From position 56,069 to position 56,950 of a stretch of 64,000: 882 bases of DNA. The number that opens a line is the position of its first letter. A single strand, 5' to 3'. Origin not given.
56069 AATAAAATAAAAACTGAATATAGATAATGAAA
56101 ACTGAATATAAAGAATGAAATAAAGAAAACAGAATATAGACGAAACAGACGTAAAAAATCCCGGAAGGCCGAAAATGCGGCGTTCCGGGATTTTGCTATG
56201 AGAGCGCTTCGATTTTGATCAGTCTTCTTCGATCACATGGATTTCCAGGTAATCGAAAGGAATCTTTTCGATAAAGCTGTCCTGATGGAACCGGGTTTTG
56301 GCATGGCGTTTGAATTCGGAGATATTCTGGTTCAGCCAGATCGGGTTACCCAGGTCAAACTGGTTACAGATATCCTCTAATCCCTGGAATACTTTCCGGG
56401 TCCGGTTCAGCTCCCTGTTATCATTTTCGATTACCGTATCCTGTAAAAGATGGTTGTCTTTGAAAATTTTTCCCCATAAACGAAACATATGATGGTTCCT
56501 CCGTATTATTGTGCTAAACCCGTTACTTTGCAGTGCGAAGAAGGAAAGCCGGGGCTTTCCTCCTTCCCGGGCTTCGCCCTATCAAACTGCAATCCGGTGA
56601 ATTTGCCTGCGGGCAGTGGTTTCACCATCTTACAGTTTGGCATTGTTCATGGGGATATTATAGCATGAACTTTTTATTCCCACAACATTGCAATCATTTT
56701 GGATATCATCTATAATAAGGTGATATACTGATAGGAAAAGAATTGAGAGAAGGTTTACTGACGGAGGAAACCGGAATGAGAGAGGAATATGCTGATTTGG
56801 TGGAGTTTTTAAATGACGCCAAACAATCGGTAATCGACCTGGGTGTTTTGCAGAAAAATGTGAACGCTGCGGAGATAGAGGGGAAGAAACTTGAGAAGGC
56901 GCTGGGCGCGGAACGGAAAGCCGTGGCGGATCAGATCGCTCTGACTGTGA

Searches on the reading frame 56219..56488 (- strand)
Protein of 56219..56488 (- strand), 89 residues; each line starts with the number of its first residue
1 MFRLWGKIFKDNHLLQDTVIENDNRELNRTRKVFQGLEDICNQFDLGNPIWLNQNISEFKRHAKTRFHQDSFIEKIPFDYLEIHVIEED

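Call 9: search_protein_families(library=pfam, proteins=[window:56219-56488:-], max_evalue=0.01)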
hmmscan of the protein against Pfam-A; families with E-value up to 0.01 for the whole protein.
window:56219-56488:- (89 aa): 0 families

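Call 11: search_protein_families(library=ncbifam, proteins=[window:56219-56488:-], max_evalue=0.01)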
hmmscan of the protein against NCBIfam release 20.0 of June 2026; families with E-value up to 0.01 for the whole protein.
window:56219-56488:- (89 aa): 0 families

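Call 17: find_homologous_proteins(query=window:56219-56488:-, max_evalue=0.001)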
Query window:56219-56488:- (89 aa): 1140 proteins with E <= 0.001 among 1140 candidates; the best 120 are listed.
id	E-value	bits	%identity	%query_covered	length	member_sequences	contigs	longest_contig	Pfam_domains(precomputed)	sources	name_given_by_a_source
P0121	1.2e-54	200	100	100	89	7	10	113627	-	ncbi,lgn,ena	-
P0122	2.2e-51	190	94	100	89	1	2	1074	-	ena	-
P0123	6.1e-51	188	94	100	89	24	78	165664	-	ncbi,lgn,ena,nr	ncbi:MAG: hypothetical protein HFI89_08530 [Lachnospiraceae bacterium]|nr:hypothetical protein [Lach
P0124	5.0e-50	185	92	100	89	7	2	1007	-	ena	-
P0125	2.0e-48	180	90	100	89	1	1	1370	-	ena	-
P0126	4.4e-48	179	89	100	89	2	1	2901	-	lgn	-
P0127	3.6e-46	173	85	100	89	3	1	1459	-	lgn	-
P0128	1.2e-43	165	82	100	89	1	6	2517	-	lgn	-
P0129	2.6e-40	154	75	100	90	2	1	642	-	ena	-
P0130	3.9e-40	154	80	100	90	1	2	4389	-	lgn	-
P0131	6.8e-40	153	78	100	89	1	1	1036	-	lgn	-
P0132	2.4e-39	151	76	100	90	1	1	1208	-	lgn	-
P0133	7.4e-39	149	76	99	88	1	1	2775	-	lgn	-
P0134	1.1e-38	149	78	100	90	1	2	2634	-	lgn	-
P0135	1.2e-38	149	74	99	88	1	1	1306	-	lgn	-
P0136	1.4e-38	149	76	100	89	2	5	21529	-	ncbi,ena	-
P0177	3.6e-36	141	73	100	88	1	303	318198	-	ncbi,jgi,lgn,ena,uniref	ncbi:MAG: hypothetical protein ACLVBU_08165 [Hominisplanchenecus sp.]|jgi:hypothetical protein|unire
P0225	2.4e-35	138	67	100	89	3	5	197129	-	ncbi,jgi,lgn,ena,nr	ncbi:MAG: hypothetical protein E7270_03000 [Lachnospiraceae bacterium]|nr:hypothetical protein [Lach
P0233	3.0e-35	138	65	100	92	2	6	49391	-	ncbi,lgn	-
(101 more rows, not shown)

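Call 18: find_encoding_contigs(protein=P0136, flank=6000, max_places=2)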
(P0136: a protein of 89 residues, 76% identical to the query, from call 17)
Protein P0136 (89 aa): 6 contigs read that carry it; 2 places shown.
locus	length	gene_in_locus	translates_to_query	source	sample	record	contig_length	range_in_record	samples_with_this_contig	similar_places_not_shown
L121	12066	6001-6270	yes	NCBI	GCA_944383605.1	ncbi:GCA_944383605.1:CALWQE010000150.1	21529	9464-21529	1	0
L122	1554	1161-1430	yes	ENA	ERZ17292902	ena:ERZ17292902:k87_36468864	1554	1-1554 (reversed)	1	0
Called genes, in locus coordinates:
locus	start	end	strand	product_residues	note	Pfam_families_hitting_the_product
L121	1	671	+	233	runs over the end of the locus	PF00392:GntR, PF07729:FCD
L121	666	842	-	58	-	-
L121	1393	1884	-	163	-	PF00383:dCMP_cyt_deam_1, PF14437:MafB19-deam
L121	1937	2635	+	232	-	PF13353:Fer4_12, PF04055:Radical_SAM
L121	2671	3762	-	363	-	-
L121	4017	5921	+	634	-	-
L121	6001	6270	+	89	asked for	-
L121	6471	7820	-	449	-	PF00342:PGI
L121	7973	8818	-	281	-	-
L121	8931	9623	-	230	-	PF01048:PNP_UDP_1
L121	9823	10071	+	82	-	PF12637:TSCPD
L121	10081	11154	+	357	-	PF03033:Glyco_transf_28, PF04101:Glyco_tran_28_C, PF13528:Glyco_trans_1_3 (weak)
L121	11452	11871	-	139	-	PF11969:DcpS_C, PF01230:HIT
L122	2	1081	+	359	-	?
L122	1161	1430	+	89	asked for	-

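Call 19: find_encoding_contigs(protein=P0177, flank=3000, max_places=2)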
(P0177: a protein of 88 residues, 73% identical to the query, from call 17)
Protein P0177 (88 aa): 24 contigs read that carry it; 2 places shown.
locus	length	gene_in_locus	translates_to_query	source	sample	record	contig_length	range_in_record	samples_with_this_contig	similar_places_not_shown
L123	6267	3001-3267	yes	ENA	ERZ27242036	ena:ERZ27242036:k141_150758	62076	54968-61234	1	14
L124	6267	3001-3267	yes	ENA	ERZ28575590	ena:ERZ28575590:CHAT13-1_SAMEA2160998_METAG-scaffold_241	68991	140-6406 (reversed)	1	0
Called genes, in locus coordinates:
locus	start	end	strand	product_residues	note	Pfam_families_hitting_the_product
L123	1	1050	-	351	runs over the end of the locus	PF13303:PTS_EIIC_2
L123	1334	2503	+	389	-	PF13354:Beta-lactamase2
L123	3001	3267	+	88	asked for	-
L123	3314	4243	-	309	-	PF00389:2-Hacid_dh, PF02826:2-Hacid_dh_C, PF03446:NAD_binding_2 (weak)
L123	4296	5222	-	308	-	-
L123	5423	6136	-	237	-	PF01048:PNP_UDP_1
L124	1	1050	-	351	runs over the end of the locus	PF13303:PTS_EIIC_2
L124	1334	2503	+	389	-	PF13354:Beta-lactamase2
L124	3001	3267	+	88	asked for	-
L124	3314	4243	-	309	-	PF00389:2-Hacid_dh, PF02826:2-Hacid_dh_C, PF03446:NAD_binding_2 (weak)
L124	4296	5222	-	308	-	-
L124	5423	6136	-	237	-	PF01048:PNP_UDP_1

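Call 20: find_encoding_contigs(protein=P0225, flank=3000, max_places=2)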
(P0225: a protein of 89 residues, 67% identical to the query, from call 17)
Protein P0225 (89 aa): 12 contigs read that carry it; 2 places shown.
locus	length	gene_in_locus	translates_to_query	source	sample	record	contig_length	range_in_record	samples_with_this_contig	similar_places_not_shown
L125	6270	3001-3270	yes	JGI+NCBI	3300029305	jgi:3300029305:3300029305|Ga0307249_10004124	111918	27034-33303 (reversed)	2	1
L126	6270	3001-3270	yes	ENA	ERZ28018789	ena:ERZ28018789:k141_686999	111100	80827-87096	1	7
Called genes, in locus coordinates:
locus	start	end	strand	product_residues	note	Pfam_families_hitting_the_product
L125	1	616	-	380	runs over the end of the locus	PF01476:LysM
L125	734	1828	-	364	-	-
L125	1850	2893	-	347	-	PF13303:PTS_EIIC_2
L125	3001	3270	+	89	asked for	-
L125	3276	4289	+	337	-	-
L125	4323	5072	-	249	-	PF13306:LRR_5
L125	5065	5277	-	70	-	-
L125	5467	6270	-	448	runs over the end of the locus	PF00342:PGI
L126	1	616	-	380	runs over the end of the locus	PF01476:LysM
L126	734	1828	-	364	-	-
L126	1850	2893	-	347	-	PF13303:PTS_EIIC_2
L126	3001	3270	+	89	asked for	-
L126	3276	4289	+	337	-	-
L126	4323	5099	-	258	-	PF13306:LRR_5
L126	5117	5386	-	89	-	-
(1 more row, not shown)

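Call 21: find_encoding_contigs(protein=P0233, flank=3000, max_places=2)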
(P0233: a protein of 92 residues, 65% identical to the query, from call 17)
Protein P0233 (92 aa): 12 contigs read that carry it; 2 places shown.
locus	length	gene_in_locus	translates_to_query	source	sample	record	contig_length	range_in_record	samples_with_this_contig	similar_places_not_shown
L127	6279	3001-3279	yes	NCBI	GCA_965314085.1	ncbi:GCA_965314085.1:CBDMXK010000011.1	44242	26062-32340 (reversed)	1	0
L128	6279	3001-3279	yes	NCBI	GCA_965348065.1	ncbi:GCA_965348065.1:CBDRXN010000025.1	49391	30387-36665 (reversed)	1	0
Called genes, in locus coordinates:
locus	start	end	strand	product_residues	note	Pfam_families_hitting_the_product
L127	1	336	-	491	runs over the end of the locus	PF19289:PmbA_TldD_3rd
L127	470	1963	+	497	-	PF00370:FGGY_N, PF02782:FGGY_C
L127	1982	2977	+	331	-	PF02036:SCP2, PF14864:Alkyl_sulf_C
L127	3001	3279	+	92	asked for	-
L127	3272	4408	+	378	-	PF13539:Peptidase_M15_4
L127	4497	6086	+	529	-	PF13177:DNA_pol3_delta2, PF00004:AAA, PF13173:AAA_14 (faint), PF13401:AAA_22 (weak), PF22608:DNAX_ATPase_lid, PF12169:DNA_pol3_gamma3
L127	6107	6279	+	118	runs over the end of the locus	-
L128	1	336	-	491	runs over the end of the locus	PF19289:PmbA_TldD_3rd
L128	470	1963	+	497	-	PF00370:FGGY_N, PF02782:FGGY_C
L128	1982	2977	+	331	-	PF02036:SCP2, PF14864:Alkyl_sulf_C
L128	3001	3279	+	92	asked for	-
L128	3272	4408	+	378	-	PF13539:Peptidase_M15_4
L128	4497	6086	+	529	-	PF13177:DNA_pol3_delta2, PF00004:AAA, PF13173:AAA_14 (faint), PF13401:AAA_22 (weak), PF22608:DNAX_ATPase_lid, PF12169:DNA_pol3_gamma3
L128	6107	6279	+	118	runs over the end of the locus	-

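Call 33: find_encoding_contigs(protein=P0123, flank=6000, max_places=4)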
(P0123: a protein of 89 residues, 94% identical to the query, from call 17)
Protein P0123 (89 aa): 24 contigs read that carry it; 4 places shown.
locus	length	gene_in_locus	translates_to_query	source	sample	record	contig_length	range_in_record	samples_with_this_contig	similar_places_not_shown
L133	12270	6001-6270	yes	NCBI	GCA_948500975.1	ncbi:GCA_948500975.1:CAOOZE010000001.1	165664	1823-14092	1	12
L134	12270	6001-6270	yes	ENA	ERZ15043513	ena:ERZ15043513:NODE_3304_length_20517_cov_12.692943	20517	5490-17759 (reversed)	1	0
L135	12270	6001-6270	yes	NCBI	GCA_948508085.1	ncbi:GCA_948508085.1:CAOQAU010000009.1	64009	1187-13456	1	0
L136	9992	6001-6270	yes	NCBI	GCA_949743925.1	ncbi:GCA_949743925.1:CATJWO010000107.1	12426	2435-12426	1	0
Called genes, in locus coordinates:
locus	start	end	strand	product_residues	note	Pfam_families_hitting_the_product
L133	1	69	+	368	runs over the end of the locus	PF00383:dCMP_cyt_deam_1, PF14437:MafB19-deam, PF01872:RibD_C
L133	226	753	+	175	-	PF00677:Lum_binding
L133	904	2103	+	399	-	PF00926:DHBP_synthase, PF00925:GTP_cyclohydro2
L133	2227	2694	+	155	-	PF00885:DMRL_synthase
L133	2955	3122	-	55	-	-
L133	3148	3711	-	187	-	PF00383:dCMP_cyt_deam_1, PF14437:MafB19-deam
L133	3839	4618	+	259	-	PF13353:Fer4_12 (weak), PF04055:Radical_SAM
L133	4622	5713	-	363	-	-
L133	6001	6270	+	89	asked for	-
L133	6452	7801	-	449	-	PF00342:PGI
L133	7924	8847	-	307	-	-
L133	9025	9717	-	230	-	PF01048:PNP_UDP_1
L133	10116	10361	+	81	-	PF12637:TSCPD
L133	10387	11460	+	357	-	PF03033:Glyco_transf_28, PF04101:Glyco_tran_28_C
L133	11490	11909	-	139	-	PF11969:DcpS_C, PF01230:HIT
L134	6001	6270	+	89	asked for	-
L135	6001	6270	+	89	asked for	-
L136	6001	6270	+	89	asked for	-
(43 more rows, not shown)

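Call 34: find_encoding_contigs(protein=P0130, flank=3000, max_places=2)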
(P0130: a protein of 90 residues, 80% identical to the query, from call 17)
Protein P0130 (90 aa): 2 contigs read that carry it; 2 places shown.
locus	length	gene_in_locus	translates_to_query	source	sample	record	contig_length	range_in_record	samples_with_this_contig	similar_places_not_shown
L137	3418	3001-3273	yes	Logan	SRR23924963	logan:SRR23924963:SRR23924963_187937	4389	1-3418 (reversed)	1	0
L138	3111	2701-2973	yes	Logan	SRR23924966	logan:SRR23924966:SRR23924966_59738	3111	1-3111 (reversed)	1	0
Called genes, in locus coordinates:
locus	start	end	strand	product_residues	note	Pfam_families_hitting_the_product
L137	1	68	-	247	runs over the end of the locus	PF01266:DAO, PF04324:Fer2_BFD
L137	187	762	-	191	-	PF01266:DAO, PF07992:Pyr_redox_2 (faint), PF13450:NAD_binding_8 (weak)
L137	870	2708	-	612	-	PF05448:AXE1 (weak), PF01738:DLH (weak), PF02129:Peptidase_S15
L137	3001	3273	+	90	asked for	-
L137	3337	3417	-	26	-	?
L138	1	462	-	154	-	?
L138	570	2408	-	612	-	PF05448:AXE1 (weak), PF01738:DLH (weak), PF02129:Peptidase_S15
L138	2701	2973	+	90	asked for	-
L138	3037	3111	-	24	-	?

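Call 50: find_encoding_contigs(protein=P0128, flank=3000, max_places=3)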
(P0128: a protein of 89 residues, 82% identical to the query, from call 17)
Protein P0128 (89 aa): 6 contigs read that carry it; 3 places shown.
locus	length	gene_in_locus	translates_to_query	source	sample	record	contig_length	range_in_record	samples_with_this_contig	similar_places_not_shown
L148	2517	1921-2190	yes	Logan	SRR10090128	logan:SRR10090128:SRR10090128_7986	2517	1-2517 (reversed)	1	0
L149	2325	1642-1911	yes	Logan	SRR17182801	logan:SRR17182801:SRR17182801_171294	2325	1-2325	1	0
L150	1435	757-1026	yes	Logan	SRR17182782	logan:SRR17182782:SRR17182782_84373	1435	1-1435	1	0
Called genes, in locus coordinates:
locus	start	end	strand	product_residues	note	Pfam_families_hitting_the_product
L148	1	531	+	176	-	?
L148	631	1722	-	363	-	-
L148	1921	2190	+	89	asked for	-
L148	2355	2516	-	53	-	?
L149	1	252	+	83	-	?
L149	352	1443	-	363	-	-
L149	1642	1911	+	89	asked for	-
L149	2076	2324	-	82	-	?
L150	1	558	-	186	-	?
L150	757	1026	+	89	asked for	-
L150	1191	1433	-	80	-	?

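Call 51: find_encoding_contigs(protein=P0126, flank=3000, max_places=3)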
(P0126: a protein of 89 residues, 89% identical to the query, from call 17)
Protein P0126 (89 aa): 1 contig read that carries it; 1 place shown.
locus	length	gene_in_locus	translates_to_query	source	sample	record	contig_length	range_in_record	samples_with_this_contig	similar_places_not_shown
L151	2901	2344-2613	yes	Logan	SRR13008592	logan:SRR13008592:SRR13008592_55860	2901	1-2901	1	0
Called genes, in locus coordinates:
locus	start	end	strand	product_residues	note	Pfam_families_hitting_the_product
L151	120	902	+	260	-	PF13353:Fer4_12 (weak), PF04055:Radical_SAM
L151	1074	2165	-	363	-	-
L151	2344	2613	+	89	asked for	-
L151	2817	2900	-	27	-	?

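Call 65: search_solved_structures(query=window:56219-56488:-, max_evalue=1)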
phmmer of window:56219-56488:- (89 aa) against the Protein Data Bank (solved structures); distinct sequences matched with E-value up to 1: 2.
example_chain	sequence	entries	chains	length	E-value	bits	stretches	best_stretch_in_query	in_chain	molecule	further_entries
7tcw_A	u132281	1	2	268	0.24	14.9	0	33-75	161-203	Methanobactin biosynthesis cassette protein MbnB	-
7tcr_A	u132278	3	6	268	0.25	14.9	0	33-75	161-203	Methanobactin biosynthesis cassette protein MbnB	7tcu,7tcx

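Call 73: find_encoding_contigs(protein=P0121, flank=1200, max_places=10)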
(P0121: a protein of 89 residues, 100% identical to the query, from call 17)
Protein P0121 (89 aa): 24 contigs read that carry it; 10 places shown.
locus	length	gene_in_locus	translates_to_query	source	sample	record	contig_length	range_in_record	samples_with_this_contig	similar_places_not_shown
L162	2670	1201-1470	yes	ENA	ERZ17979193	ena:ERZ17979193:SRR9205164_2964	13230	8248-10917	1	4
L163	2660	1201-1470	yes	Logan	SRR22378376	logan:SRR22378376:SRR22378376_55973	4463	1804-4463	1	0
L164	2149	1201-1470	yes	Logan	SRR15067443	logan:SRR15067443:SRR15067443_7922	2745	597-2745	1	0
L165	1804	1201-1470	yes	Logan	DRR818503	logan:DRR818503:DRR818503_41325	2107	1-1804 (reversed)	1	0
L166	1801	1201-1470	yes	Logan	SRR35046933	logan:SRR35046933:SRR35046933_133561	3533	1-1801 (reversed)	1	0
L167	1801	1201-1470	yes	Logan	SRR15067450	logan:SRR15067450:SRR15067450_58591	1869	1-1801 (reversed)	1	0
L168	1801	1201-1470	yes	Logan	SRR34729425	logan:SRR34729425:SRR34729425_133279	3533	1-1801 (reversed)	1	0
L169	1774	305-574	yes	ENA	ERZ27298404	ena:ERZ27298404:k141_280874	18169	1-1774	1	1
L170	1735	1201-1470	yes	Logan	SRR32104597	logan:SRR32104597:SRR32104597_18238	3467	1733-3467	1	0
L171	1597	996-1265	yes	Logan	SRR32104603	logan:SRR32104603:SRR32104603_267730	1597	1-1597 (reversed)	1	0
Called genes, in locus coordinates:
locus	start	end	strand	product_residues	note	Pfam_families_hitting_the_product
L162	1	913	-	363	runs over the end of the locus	-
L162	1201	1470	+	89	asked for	-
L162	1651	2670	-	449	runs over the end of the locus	PF00342:PGI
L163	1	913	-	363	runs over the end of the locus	-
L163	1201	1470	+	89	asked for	-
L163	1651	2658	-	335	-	?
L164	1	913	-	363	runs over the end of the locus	-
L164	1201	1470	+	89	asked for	-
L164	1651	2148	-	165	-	?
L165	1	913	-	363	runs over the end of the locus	-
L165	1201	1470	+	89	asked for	-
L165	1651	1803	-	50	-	?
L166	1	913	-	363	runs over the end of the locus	-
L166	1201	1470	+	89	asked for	-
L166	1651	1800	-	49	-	?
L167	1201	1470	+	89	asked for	-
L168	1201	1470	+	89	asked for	-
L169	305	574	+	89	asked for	-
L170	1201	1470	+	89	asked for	-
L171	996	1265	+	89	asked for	-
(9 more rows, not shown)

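Call 75: find_encoding_contigs(protein=P0125, flank=1200, max_places=3)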
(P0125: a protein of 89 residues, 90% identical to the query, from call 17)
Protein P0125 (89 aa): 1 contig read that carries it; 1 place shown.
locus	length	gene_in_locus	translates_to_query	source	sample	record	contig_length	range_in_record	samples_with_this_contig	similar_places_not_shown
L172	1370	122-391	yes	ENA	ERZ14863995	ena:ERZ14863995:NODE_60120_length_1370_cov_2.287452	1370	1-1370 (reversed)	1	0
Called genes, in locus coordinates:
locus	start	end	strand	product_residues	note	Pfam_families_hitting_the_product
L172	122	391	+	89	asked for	-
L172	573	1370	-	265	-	?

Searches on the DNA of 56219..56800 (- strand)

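Call 5: search_rna_families(source=window, start=56400, end=56800, threshold=evalue, max_evalue=10, show_alignments=3)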
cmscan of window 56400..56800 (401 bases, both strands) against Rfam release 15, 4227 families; matches with E-value up to 10: 4.
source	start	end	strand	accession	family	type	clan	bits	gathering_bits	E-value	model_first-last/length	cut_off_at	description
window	56658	56737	+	RF00320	snoZ185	Gene; snRNA; snoRNA; CD-box;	-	17.3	50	0.53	1-86/86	no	Small nucleolar RNA Z185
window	56460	56484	+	RF00462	IRES_APC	Cis-reg; IRES;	-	14.4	50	5.5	14-38/53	no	APC internal ribosome entry site (IRES)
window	56520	56612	+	RF01719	Pseudomon-1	Gene; sRNA;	-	13.6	50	4.1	1-116/116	no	Pseudomon-1/ErsA RNA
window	56692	56739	+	RF00682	mir-144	Gene; miRNA;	-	12.7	60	6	1-78/78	no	mir-144 microRNA precursor family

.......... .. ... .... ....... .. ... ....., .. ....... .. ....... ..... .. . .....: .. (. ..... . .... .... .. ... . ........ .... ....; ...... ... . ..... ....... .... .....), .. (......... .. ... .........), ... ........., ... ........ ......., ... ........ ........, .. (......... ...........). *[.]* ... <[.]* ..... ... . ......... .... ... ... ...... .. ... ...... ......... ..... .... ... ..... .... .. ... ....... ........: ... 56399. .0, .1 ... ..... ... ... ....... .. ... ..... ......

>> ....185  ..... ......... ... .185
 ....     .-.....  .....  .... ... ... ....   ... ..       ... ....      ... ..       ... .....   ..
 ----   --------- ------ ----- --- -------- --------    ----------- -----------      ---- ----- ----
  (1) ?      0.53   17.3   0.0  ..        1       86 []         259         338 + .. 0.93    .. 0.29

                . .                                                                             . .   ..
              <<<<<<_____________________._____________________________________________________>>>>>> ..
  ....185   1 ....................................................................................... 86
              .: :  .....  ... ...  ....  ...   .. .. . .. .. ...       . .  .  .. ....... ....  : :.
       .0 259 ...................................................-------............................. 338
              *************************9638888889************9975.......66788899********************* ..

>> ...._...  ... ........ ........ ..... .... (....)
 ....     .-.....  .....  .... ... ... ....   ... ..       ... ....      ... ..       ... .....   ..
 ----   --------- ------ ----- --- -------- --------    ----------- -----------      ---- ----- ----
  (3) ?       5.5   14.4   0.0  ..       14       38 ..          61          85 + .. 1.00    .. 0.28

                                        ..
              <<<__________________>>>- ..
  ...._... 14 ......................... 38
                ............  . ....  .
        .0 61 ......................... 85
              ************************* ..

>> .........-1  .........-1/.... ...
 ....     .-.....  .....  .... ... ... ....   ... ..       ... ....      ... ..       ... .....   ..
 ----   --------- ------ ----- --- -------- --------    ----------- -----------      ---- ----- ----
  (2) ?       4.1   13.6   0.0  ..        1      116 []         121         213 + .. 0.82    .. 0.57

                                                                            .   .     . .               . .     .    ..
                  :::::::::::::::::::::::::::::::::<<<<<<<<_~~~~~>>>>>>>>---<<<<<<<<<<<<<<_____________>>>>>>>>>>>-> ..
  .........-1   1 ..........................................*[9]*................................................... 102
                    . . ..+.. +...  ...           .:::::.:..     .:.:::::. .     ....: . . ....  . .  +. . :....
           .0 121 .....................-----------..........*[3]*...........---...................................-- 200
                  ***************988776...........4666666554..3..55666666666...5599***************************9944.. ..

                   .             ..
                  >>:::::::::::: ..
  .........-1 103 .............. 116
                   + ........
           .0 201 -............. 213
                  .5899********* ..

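Call 56: search_dna_similar(query=L134:9925-10125:+, collection=plasmids, mode=distant, max_evalue=0.01)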
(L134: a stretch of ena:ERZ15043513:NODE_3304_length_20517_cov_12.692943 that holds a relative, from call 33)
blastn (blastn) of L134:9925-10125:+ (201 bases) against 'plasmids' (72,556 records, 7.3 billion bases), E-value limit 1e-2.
No match.

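Call 57: search_dna_similar(query=window:56490-56665:-, collection=phages, mode=distant, max_evalue=0.01)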
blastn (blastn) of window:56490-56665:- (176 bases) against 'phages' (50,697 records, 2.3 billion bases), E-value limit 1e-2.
No match.

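Call 63: search_rna_families(sources=[L121, L139, L134, L151], threshold=gathering)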
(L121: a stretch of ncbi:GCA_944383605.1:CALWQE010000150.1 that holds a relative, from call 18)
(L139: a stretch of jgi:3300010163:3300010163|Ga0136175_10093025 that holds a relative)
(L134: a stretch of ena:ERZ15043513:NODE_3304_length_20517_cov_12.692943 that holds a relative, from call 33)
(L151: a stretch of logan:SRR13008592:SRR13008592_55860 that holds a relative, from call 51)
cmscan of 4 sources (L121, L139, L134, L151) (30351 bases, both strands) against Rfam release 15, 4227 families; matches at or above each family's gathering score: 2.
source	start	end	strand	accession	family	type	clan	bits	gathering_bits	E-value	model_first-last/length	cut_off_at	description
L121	1074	1336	-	RF01854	Bacteria_large_SRP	Gene;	CL00003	203.1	60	1.3e-34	1-256/256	no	Bacterial large signal recognition particle RNA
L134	2834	3095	-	RF01854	Bacteria_large_SRP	Gene;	CL00003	189.8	60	5.1e-32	1-256/256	no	Bacterial large signal recognition particle RNA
